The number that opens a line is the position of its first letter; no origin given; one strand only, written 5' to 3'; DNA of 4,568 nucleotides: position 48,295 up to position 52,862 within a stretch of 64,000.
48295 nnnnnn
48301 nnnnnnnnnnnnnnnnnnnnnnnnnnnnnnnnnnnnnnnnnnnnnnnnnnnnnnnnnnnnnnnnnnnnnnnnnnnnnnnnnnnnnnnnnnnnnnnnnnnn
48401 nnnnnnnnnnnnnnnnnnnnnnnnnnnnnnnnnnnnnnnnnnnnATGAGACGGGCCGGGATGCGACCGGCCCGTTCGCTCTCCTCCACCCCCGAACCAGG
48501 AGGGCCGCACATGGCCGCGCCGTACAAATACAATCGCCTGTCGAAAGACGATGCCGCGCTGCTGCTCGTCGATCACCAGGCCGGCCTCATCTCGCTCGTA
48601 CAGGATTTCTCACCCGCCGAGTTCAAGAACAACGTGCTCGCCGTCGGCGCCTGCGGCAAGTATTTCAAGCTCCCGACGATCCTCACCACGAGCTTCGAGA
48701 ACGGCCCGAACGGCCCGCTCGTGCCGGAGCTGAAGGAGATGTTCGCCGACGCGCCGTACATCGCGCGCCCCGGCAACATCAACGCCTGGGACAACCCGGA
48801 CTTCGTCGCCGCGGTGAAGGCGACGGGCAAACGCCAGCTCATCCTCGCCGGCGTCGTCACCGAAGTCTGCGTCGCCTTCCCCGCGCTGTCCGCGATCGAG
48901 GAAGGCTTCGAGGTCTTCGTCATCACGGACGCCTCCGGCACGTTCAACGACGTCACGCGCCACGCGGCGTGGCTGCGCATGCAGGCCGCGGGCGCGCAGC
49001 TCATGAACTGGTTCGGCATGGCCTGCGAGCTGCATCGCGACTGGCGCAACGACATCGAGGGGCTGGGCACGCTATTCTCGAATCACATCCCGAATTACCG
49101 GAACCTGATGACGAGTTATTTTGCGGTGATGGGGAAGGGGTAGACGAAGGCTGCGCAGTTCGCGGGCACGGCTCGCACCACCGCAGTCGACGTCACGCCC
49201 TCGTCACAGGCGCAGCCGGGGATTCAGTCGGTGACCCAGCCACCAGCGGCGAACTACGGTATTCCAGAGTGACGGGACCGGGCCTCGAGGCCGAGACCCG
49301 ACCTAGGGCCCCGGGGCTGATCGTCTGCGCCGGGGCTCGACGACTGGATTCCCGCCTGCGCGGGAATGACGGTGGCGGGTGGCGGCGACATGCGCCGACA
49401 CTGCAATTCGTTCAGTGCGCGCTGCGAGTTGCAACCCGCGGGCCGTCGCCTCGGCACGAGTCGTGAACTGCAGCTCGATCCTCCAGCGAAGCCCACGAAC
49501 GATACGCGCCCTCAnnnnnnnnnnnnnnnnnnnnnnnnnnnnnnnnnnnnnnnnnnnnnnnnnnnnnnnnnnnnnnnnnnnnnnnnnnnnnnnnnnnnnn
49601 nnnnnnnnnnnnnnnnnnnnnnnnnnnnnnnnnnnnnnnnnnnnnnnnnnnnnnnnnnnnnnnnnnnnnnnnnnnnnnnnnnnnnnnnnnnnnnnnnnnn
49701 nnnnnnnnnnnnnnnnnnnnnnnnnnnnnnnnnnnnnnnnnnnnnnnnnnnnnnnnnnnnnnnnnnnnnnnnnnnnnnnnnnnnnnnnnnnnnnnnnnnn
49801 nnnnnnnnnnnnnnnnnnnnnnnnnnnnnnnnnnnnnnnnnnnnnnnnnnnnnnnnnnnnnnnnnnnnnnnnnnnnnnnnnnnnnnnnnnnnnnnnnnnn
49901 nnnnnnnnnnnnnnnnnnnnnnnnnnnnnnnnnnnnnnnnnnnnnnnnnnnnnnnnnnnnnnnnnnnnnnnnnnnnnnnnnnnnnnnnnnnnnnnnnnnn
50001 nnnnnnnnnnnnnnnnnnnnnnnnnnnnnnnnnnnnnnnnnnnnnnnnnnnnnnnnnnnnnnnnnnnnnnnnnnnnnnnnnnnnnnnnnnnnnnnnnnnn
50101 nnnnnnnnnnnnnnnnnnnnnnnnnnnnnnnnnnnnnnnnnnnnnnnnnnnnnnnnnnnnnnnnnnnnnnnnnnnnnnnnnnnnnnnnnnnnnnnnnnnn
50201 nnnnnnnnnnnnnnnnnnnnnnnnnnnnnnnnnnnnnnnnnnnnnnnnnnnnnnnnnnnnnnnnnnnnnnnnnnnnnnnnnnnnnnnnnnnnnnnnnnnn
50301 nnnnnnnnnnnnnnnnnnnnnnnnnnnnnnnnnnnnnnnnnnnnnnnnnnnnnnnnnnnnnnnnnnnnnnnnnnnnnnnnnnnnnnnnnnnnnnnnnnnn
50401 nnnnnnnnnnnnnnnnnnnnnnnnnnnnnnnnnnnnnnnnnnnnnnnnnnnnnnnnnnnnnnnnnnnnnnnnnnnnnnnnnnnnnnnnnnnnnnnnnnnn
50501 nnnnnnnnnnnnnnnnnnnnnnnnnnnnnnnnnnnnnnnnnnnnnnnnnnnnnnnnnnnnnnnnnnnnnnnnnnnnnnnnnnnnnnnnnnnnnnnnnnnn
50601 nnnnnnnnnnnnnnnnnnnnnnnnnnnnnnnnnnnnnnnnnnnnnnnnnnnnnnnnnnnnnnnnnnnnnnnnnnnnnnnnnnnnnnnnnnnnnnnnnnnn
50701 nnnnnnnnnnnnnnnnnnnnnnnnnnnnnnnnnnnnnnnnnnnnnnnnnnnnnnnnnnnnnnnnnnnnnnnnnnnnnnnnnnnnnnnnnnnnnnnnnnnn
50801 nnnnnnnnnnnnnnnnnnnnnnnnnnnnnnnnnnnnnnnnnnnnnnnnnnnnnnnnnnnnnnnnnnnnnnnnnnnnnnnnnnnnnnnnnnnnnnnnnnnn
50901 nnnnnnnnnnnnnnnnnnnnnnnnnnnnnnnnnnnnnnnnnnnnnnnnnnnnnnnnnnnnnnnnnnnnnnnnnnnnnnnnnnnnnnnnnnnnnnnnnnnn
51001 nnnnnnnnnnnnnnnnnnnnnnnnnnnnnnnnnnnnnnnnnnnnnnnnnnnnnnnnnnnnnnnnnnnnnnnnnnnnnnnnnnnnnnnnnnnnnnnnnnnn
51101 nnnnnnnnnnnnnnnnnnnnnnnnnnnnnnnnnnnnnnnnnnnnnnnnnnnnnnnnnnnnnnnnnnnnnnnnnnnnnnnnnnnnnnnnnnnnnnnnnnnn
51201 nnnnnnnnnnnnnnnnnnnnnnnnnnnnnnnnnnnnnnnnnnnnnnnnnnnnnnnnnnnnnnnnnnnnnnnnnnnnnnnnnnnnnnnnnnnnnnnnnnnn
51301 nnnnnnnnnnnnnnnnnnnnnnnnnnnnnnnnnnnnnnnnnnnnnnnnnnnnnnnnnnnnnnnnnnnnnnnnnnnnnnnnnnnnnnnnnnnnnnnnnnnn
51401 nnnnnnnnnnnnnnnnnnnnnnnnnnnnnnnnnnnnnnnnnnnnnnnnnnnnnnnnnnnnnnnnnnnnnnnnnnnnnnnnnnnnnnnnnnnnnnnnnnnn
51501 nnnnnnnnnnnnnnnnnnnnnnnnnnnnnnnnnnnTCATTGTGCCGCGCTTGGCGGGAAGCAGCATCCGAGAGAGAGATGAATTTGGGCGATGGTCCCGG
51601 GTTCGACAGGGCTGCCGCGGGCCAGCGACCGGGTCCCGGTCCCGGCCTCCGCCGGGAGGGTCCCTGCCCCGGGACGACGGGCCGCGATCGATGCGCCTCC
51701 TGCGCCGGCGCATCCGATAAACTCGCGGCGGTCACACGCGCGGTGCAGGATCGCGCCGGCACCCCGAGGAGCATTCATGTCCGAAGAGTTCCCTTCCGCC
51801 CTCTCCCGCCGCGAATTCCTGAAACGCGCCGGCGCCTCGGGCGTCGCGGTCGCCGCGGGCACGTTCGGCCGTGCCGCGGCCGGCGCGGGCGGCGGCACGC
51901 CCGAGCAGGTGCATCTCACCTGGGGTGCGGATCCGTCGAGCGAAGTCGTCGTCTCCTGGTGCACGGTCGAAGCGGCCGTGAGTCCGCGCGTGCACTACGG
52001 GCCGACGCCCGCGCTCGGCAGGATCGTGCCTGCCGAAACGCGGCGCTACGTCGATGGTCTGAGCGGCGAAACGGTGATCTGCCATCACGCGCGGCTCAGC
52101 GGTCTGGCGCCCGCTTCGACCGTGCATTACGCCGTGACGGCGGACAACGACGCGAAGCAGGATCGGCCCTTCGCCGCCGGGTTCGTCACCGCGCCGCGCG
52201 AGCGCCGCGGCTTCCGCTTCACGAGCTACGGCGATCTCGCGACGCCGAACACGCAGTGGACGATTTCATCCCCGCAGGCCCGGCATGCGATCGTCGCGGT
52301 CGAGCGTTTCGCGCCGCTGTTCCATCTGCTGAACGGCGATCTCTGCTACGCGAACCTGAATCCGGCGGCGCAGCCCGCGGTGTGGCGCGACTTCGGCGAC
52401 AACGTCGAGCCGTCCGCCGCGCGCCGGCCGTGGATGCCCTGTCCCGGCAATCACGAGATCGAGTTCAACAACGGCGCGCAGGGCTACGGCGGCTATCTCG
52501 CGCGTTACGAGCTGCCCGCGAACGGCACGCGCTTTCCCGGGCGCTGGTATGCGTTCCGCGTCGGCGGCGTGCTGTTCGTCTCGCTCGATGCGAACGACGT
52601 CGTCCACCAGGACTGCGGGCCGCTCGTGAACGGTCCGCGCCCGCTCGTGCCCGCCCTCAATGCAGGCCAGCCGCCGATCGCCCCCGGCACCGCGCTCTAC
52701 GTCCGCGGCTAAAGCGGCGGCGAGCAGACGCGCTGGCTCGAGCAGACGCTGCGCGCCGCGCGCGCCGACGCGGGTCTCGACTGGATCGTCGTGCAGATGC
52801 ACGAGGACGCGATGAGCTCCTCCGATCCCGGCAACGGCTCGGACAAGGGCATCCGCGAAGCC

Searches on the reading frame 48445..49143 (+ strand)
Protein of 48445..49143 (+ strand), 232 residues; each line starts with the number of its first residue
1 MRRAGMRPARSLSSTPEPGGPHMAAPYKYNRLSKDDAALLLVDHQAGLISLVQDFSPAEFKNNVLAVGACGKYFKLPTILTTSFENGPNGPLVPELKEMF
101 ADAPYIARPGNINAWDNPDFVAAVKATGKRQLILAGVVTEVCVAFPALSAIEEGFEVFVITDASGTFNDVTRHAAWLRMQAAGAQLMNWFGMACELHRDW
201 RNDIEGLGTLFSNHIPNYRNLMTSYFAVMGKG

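Call 32: search_protein_families(library=pfam, proteins=[window:48445-49143:+], max_evalue=0.00001)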
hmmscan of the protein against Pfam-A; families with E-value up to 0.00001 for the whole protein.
window:48445-49143:+ (232 aa): 1 family
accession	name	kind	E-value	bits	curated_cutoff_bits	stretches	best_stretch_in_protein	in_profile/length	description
PF00857.26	Isochorismatase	-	1.1e-20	74.9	27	1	72-188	38-172/175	Isochorismatase domain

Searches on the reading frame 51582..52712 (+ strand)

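Call 33: search_protein_families(library=pfam, proteins=[window:51582-52712:+], max_evalue=0.00001)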
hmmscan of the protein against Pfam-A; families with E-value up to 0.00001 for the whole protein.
window:51582-52712:+ (376 aa): 1 family
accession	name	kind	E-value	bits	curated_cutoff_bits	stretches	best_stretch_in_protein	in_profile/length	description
PF16656.11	Pur_ac_phosph_N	-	1.5e-15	57.9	30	1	107-190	1-83/93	Purple acid Phosphatase, N-terminal domain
